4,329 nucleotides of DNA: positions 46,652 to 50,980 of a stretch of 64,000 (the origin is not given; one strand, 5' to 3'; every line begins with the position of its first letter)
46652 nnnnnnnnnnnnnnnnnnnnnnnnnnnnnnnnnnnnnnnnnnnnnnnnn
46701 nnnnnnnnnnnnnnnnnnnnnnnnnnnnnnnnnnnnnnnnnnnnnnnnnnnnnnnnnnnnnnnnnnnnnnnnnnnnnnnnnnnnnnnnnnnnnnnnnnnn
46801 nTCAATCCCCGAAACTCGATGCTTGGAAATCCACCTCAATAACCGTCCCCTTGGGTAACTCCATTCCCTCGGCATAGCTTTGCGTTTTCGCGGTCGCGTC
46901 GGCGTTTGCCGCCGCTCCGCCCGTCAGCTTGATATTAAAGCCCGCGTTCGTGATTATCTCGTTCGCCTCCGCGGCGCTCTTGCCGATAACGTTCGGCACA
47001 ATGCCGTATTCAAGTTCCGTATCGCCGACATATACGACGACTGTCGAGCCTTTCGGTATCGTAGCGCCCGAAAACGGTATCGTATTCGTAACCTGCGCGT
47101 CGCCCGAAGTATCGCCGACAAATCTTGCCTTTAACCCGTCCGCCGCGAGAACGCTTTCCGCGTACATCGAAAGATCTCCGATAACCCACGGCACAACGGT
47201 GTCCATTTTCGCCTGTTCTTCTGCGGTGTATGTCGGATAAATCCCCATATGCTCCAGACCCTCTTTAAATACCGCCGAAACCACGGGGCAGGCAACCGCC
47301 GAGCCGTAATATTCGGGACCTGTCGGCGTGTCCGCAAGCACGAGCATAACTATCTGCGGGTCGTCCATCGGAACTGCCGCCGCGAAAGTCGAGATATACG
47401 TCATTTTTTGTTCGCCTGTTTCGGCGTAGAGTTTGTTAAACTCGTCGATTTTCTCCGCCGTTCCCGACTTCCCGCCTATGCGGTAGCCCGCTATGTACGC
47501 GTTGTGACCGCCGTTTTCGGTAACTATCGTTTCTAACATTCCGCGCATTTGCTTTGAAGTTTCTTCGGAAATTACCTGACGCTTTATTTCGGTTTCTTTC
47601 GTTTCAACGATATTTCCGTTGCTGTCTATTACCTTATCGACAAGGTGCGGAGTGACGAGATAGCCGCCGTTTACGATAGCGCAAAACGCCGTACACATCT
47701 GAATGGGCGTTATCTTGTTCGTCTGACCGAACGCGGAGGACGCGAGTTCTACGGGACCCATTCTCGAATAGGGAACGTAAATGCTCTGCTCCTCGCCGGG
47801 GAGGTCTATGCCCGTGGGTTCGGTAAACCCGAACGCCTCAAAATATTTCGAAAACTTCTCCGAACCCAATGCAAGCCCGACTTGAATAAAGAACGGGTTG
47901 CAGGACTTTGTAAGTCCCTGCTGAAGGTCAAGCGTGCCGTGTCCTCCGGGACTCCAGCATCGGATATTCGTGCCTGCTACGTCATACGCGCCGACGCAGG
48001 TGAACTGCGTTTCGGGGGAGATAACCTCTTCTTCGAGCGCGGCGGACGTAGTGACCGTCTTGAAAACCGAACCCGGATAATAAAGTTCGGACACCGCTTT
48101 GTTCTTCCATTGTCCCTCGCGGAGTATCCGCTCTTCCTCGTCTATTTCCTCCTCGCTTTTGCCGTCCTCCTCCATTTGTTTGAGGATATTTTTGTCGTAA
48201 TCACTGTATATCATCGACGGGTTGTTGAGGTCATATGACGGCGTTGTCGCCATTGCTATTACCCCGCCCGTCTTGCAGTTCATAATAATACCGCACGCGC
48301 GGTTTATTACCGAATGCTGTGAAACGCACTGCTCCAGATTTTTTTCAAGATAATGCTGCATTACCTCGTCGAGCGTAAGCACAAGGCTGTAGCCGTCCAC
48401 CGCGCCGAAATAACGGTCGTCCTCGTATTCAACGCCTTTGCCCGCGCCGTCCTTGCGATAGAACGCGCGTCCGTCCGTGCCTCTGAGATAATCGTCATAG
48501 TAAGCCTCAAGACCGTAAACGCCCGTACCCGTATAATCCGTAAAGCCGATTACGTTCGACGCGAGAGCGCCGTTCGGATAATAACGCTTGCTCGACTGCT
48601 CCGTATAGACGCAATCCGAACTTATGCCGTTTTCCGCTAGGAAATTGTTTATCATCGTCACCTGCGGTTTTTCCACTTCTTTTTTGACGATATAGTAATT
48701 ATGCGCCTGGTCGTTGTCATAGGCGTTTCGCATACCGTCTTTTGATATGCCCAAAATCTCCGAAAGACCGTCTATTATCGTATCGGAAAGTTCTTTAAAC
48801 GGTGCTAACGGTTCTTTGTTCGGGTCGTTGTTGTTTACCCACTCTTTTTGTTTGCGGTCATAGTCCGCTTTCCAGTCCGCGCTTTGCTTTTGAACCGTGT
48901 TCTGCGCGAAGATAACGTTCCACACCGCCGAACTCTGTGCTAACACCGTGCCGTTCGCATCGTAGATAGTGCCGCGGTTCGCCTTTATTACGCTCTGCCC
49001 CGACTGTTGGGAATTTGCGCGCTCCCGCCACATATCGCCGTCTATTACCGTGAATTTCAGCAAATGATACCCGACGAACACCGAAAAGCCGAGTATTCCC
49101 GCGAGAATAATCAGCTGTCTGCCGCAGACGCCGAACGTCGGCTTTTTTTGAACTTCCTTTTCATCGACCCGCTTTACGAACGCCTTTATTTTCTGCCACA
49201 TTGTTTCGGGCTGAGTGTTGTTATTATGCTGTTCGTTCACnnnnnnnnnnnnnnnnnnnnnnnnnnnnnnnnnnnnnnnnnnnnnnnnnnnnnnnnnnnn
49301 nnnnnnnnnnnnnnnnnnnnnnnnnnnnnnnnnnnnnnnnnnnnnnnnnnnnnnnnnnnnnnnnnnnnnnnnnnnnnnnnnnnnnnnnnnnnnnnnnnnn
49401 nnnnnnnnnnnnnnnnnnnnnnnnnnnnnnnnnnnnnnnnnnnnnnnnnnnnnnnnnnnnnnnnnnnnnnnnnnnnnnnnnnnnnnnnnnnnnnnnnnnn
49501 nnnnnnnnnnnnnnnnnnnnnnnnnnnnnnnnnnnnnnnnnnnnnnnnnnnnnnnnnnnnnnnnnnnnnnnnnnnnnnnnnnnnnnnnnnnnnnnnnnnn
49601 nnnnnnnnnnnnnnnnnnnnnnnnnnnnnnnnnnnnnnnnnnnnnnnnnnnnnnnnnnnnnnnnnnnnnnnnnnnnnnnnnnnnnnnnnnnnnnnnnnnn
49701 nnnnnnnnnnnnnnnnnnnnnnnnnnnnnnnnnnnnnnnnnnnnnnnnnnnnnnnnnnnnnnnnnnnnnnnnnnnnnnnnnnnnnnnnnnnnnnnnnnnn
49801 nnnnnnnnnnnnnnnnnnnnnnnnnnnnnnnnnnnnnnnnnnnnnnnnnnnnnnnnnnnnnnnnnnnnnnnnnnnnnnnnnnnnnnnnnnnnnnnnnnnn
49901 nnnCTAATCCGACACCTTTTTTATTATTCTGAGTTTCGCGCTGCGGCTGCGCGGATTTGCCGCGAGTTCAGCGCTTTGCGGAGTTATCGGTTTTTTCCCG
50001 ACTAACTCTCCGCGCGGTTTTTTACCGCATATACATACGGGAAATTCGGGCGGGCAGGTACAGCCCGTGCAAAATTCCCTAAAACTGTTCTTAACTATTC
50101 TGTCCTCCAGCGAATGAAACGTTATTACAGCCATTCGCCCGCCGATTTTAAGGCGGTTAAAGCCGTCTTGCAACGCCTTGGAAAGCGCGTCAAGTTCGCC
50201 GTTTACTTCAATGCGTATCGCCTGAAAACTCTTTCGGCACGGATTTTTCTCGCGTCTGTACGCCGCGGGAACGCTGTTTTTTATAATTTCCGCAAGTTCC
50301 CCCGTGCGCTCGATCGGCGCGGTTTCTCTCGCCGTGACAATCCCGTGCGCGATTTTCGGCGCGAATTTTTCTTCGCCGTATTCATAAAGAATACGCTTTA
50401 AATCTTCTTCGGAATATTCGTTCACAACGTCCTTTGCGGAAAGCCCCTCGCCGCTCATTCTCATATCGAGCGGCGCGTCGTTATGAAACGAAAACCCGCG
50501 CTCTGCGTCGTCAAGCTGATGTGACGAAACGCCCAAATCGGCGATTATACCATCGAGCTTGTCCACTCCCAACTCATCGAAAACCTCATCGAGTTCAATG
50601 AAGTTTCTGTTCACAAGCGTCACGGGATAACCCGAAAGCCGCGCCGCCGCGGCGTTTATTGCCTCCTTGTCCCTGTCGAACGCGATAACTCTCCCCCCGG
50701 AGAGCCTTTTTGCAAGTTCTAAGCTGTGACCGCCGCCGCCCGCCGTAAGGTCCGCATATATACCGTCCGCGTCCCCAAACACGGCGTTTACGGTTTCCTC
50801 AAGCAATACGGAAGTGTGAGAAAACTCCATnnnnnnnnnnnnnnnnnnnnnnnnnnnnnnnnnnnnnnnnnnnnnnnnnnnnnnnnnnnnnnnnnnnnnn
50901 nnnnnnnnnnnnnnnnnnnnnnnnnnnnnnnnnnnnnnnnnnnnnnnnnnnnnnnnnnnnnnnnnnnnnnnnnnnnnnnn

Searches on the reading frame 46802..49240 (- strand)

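Call 77: search_protein_families(library=pfam, proteins=[window:46802-49240:-], max_evalue=0.00001)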
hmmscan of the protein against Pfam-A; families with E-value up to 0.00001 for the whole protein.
window:46802-49240:- (812 aa): 4 families
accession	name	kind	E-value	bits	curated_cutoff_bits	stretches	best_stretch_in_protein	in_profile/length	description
PF00905.27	Transpeptidase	-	4.5e-72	243.2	22.1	1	316-658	2-298/299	Penicillin binding protein transpeptidase domain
PF03717.20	PBP_dimer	-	7.1e-19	69.3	24.4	1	85-270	2-176/180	Penicillin-binding Protein dimerisation domain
PF03793.24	PASTA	-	5.6e-12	45.9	23.2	0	747-804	2-61/64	PASTA domain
PF21922.1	PBP_dimer_2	-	6.9e-06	26.7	27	0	217-263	23-68/83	Penicillin binding protein A dimerisation domain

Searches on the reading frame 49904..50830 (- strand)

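Call 77: search_protein_families(library=pfam, proteins=[window:49904-50830:-], max_evalue=0.00001)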
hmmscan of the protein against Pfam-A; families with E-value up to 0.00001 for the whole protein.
window:49904-50830:- (308 aa): 1 family
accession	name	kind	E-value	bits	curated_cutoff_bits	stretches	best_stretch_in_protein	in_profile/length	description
PF01795.25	Methyltransf_5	-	7.8e-113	377.4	27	1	2-305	1-308/309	MraW methylase family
